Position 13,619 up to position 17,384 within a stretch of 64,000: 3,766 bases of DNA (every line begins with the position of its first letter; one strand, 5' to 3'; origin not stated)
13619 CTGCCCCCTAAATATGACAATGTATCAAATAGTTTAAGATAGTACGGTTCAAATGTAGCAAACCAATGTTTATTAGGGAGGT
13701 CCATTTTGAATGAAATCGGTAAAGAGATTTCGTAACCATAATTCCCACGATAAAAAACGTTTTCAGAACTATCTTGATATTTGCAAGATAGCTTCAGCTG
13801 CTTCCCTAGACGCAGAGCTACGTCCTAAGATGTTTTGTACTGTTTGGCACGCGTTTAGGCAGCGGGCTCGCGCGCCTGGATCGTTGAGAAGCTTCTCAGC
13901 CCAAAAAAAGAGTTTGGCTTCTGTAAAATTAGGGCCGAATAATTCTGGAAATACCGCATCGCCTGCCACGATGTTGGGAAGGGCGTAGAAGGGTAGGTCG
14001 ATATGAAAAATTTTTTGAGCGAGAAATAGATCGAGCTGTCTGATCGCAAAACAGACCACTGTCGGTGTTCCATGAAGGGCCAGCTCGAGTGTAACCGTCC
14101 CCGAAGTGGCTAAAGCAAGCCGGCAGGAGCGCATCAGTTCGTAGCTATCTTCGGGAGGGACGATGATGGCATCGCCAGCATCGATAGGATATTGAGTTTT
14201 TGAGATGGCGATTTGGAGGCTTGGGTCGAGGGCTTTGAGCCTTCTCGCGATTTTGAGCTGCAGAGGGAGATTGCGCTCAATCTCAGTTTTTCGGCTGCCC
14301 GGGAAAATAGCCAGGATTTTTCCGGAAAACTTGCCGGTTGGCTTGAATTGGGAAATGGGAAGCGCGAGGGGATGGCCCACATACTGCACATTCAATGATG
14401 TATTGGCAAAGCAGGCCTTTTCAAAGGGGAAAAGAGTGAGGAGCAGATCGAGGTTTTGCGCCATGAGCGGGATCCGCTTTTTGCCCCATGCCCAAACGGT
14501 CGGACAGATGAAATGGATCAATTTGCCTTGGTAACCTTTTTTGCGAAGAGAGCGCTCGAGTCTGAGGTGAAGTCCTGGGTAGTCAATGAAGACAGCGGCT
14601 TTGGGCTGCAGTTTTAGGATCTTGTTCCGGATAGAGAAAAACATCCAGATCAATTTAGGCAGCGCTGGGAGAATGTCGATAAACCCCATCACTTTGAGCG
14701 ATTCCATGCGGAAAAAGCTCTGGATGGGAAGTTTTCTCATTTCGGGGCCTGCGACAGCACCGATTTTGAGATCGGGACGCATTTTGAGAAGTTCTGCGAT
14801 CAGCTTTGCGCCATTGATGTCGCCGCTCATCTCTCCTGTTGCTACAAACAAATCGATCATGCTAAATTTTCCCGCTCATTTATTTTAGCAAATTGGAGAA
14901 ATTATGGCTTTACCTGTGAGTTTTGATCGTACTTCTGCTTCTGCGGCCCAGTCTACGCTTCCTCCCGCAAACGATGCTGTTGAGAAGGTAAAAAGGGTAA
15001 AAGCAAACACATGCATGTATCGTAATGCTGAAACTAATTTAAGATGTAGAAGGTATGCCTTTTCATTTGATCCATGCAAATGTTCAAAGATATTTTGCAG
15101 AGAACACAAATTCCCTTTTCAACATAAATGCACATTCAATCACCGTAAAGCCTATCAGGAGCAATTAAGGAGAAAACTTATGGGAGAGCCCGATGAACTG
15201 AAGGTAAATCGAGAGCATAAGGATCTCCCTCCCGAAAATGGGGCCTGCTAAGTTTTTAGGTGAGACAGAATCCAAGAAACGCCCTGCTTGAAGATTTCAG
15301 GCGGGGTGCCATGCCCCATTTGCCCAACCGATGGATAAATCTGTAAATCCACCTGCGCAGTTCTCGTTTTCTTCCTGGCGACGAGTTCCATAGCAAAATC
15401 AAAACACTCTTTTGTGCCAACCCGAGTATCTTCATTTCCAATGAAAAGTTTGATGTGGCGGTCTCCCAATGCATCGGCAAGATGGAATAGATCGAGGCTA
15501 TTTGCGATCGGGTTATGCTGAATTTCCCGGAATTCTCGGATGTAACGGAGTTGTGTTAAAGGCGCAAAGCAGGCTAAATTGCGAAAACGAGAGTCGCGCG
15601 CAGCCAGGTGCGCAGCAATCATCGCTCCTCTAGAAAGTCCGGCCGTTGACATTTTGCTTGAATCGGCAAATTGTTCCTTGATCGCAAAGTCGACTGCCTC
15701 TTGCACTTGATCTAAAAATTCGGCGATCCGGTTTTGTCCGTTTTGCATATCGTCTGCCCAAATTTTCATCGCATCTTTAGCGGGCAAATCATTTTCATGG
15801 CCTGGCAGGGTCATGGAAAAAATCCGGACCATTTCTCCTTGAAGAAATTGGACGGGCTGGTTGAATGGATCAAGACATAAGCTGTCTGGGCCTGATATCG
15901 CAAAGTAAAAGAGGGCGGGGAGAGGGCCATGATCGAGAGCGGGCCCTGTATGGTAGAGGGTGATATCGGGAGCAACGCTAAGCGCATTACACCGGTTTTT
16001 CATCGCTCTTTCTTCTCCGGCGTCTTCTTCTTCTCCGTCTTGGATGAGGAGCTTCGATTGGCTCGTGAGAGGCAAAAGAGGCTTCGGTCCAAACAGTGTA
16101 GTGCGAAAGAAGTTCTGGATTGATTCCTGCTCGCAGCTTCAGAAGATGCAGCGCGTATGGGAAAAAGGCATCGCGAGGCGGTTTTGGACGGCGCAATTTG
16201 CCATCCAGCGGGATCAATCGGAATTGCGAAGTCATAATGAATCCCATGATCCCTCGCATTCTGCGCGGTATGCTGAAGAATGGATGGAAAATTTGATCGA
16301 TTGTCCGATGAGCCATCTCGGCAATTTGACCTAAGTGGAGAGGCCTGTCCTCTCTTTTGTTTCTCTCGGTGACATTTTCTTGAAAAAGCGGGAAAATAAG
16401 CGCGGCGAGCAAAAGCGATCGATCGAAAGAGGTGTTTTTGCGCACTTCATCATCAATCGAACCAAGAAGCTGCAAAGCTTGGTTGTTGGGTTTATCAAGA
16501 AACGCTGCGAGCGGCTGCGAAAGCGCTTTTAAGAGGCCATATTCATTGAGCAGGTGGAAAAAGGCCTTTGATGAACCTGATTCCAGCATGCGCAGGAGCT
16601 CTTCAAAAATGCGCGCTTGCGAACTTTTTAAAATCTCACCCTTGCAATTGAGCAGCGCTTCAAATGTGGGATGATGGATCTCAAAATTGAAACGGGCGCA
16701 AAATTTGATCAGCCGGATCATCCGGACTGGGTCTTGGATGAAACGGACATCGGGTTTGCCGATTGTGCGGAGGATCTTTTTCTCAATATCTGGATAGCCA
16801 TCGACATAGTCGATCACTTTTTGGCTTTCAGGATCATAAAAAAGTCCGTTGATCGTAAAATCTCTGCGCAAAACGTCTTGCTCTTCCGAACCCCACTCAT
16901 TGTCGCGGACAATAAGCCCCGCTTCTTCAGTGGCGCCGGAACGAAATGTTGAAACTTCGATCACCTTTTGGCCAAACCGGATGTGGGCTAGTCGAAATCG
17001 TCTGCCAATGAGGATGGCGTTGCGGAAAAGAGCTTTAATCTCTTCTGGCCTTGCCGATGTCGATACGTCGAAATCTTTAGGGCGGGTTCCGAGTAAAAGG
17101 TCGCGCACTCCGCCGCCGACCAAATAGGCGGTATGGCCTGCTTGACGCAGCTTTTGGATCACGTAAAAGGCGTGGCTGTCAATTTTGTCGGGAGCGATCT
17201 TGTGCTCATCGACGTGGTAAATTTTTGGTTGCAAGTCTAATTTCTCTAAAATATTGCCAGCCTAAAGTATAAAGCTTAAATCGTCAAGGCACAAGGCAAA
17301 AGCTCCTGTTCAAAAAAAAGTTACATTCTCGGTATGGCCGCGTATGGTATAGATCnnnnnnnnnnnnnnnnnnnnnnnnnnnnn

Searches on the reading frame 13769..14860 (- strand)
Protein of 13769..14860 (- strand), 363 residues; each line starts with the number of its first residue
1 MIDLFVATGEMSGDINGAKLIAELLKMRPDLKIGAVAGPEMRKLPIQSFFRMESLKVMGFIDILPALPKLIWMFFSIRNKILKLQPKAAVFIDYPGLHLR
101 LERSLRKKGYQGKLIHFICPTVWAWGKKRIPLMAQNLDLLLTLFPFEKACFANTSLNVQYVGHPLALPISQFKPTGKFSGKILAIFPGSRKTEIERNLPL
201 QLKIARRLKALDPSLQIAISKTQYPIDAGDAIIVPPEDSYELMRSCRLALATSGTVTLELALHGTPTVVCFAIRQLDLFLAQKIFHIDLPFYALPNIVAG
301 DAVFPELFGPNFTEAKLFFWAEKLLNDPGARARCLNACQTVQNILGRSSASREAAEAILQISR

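Call 9: search_protein_families(library=pfam, proteins=[window:13769-14860:-], max_evalue=0.001)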
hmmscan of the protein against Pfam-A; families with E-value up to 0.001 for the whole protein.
window:13769-14860:- (363 aa): 2 families
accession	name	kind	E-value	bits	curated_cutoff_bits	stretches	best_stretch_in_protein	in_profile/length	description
PF02684.21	LpxB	-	5.1e-81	272.8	22.6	1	5-345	2-359/374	Lipid-A-disaccharide synthetase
PF04007.18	DUF354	-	0.00054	19.6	22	1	231-276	246-291/349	Protein of unknown function (DUF354)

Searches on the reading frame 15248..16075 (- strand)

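Call 9: search_protein_families(library=pfam, proteins=[window:15248-16075:-], max_evalue=0.001)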
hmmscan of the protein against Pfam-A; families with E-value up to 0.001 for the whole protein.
window:15248-16075:- (275 aa): 1 family
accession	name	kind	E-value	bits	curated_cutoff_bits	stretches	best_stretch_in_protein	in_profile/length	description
PF00326.27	Peptidase_S9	-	1.6e-08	34.8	22.6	1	113-252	38-187/213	Prolyl oligopeptidase family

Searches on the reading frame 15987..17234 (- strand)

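Call 6: search_protein_families(library=pfam, proteins=[window:15987-17234:-], max_evalue=0.01)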
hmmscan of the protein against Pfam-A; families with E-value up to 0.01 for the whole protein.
window:15987-17234:- (415 aa): 3 families
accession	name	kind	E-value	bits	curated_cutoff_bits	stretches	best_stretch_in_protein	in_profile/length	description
PF01743.26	PolyA_pol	-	6.9e-34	117.3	23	1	36-156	1-126/126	Poly A polymerase head domain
PF12627.12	PolyA_pol_RNAbd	-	8.5e-13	48.3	22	1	183-238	1-56/64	Probable RNA and SrmB- binding site of polymerase A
PF12626.12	PolyA_pol_arg_C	-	0.0023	18.4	22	1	318-408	22-118/119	Polymerase A arginine-rich C-terminus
